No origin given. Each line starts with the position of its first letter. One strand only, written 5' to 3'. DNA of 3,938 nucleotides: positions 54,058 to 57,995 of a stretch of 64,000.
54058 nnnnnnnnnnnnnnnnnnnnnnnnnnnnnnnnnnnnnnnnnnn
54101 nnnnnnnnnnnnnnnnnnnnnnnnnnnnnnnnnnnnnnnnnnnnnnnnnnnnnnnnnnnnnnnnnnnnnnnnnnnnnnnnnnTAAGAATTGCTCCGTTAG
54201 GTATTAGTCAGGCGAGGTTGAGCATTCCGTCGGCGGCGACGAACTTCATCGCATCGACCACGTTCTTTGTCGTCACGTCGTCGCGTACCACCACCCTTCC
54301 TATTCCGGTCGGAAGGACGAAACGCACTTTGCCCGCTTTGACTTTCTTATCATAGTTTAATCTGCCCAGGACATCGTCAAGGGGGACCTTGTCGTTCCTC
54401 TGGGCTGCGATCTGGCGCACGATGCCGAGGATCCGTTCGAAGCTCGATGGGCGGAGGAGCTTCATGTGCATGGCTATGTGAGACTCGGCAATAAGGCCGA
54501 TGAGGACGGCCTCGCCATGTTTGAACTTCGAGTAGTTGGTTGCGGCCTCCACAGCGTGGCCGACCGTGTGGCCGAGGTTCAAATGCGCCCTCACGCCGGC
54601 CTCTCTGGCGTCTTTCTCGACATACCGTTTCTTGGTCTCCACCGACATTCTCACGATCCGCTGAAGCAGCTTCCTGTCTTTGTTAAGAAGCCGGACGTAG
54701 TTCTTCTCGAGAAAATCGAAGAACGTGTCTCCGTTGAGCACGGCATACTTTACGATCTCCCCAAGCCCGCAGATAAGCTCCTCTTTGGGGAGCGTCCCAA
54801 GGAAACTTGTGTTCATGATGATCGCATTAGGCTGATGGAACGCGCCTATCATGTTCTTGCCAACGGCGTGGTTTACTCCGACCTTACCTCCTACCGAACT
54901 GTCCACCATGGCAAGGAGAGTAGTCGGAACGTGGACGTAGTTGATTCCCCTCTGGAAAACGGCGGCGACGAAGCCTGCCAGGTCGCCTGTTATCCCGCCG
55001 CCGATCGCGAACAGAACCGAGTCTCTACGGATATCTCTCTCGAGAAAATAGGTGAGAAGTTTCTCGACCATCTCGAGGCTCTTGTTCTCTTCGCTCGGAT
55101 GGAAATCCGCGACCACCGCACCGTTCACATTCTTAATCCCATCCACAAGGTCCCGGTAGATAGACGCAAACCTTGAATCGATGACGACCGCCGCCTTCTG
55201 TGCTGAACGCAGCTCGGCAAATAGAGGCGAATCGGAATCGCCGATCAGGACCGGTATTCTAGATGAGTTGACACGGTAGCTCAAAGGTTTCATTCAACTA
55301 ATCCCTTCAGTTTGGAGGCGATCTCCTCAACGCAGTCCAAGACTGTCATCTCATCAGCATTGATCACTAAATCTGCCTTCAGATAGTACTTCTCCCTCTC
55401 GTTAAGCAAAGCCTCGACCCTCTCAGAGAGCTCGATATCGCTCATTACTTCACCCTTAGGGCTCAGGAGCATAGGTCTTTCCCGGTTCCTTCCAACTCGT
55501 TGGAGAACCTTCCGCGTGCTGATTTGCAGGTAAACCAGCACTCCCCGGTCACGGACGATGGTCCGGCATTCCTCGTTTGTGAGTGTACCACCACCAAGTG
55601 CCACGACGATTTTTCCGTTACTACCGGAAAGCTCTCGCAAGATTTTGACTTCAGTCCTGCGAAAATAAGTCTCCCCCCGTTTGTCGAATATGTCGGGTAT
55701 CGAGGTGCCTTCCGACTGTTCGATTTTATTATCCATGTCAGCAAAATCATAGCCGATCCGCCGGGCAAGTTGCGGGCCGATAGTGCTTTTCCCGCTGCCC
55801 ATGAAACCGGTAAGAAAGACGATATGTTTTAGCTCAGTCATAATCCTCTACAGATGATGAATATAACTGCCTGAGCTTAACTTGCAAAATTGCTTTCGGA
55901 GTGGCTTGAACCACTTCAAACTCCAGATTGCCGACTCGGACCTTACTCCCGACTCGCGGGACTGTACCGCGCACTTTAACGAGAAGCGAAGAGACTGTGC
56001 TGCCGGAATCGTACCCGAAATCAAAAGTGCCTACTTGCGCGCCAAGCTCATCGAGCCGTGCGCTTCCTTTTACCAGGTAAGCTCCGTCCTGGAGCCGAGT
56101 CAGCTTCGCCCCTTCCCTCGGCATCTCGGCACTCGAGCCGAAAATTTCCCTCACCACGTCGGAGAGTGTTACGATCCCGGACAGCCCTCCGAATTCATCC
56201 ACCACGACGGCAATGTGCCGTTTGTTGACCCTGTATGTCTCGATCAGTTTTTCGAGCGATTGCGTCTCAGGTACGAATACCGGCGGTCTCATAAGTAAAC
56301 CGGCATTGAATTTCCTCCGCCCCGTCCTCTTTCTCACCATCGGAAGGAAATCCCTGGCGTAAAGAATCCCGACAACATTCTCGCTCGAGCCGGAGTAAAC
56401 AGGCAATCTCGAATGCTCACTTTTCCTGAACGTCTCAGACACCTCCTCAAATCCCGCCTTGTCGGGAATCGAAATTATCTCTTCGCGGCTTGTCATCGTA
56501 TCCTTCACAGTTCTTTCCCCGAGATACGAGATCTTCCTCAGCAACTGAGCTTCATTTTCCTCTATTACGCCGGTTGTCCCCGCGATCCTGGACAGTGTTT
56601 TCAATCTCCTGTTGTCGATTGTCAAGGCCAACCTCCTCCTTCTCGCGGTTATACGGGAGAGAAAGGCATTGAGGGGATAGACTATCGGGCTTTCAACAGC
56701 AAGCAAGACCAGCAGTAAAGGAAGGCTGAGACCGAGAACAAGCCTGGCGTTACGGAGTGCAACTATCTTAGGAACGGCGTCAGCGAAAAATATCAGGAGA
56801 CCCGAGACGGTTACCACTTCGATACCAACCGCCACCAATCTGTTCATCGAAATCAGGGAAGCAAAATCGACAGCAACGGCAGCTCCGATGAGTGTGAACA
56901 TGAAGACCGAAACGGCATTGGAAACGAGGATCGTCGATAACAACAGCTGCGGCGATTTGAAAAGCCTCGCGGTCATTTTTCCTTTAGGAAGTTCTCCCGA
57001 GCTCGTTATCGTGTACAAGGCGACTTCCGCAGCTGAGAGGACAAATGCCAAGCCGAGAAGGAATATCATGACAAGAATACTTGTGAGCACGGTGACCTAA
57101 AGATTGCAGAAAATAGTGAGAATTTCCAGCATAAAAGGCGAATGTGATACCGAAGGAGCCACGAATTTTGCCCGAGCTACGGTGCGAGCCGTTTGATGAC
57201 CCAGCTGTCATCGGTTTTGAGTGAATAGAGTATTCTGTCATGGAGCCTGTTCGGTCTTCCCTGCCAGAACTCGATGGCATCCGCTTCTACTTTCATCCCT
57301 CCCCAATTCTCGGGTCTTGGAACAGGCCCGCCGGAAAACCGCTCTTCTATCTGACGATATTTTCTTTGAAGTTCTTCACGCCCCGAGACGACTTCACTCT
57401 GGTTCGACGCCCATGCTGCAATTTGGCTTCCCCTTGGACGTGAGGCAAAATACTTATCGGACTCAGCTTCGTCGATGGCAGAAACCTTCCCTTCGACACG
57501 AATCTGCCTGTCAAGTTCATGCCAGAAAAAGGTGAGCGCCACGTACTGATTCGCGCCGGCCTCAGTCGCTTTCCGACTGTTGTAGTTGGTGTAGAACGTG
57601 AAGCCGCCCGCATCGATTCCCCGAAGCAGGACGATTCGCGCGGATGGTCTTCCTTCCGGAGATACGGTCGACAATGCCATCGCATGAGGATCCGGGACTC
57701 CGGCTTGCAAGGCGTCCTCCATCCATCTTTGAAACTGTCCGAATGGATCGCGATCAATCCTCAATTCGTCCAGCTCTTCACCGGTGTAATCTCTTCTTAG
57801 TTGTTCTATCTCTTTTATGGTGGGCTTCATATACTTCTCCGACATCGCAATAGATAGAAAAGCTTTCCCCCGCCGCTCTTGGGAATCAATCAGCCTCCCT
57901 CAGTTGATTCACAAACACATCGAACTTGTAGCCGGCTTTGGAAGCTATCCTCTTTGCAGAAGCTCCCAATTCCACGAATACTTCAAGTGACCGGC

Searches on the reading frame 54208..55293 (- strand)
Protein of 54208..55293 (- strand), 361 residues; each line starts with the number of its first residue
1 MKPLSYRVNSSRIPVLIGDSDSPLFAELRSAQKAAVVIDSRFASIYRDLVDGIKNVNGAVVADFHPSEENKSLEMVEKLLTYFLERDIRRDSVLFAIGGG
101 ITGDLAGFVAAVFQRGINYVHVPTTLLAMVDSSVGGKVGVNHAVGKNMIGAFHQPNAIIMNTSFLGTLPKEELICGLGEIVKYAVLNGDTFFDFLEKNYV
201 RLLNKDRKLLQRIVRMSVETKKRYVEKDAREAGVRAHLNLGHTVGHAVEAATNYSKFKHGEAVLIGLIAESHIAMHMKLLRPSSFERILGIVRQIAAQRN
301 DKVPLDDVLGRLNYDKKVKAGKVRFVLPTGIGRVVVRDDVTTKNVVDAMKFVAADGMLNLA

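Call 71: search_protein_families(library=pfam, proteins=[window:54208-55293:-], max_evalue=0.00001)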
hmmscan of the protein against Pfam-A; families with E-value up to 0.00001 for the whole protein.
window:54208-55293:- (361 aa): 3 families
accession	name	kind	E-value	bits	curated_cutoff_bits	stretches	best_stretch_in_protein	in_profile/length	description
PF01761.26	DHQ_synthase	-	2.6e-44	150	24.2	1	65-173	5-113/115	3-dehydroquinate synthase N-terminal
PF24621.2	DHQS_C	-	7.9e-39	133.3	27.6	1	176-318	1-144/144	3-dehydroquinate synthase C-terminal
PF00465.25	Fe-ADH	-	6e-06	26.4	31.3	0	28-125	18-130/168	Iron-containing alcohol dehydrogenase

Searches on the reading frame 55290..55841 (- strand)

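Call 71: search_protein_families(library=pfam, proteins=[window:55290-55841:-], max_evalue=0.00001)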
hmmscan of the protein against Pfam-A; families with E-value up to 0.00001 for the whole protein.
window:55290-55841:- (183 aa): 2 families
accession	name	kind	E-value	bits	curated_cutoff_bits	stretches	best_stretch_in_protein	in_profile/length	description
PF01202.28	SKI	-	1.6e-40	139.3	22.1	1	14-178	1-158/159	Shikimate kinase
PF13238.12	AAA_18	-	7e-08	33.4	29.4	1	8-120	1-112/128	AAA domain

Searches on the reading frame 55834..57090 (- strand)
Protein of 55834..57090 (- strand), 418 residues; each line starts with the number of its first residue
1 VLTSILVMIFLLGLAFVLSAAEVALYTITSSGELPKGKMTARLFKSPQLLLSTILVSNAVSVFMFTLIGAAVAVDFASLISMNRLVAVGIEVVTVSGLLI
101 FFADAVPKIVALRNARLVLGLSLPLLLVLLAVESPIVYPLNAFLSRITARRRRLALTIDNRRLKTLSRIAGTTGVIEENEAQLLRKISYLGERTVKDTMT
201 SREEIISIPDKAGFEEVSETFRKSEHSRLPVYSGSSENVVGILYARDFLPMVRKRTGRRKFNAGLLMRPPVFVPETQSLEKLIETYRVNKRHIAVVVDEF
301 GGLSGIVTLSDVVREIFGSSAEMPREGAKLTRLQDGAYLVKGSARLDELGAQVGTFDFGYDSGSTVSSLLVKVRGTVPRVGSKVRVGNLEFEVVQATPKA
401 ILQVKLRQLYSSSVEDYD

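Call 71: search_protein_families(library=pfam, proteins=[window:55834-57090:-], max_evalue=0.00001)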
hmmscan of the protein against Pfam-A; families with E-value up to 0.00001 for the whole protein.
window:55834-57090:- (418 aa): 3 families
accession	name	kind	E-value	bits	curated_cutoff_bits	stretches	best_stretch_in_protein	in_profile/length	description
PF00571.33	CBS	-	7.8e-19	68.2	24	2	267-317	6-56/57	CBS domain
PF01595.25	CNNM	-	8.1e-16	58.6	28.4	1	6-180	1-181/181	Cyclin M transmembrane N-terminal domain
PF03471.22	CorC_HlyC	-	3.1e-12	46.8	27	1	332-408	2-79/81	Transporter associated domain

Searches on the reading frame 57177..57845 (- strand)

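Call 71: search_protein_families(library=pfam, proteins=[window:57177-57845:-], max_evalue=0.00001)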
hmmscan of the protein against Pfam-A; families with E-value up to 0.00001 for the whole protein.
window:57177-57845:- (222 aa): 3 families
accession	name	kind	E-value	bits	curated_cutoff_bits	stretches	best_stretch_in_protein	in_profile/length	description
PF01243.27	PNPOx_N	-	4.3e-27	95.3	28.1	1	42-168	1-118/120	Pyridoxamine 5'-phosphate oxidase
PF10590.14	PNP_phzG_C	-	2.3e-19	69.4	27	1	181-222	1-42/42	Pyridoxine 5'-phosphate oxidase C-terminal dimerisation region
PF12766.13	Pyridox_oxase_2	-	2.4e-08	34.9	26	1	42-124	8-99/100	Pyridoxamine 5'-phosphate oxidase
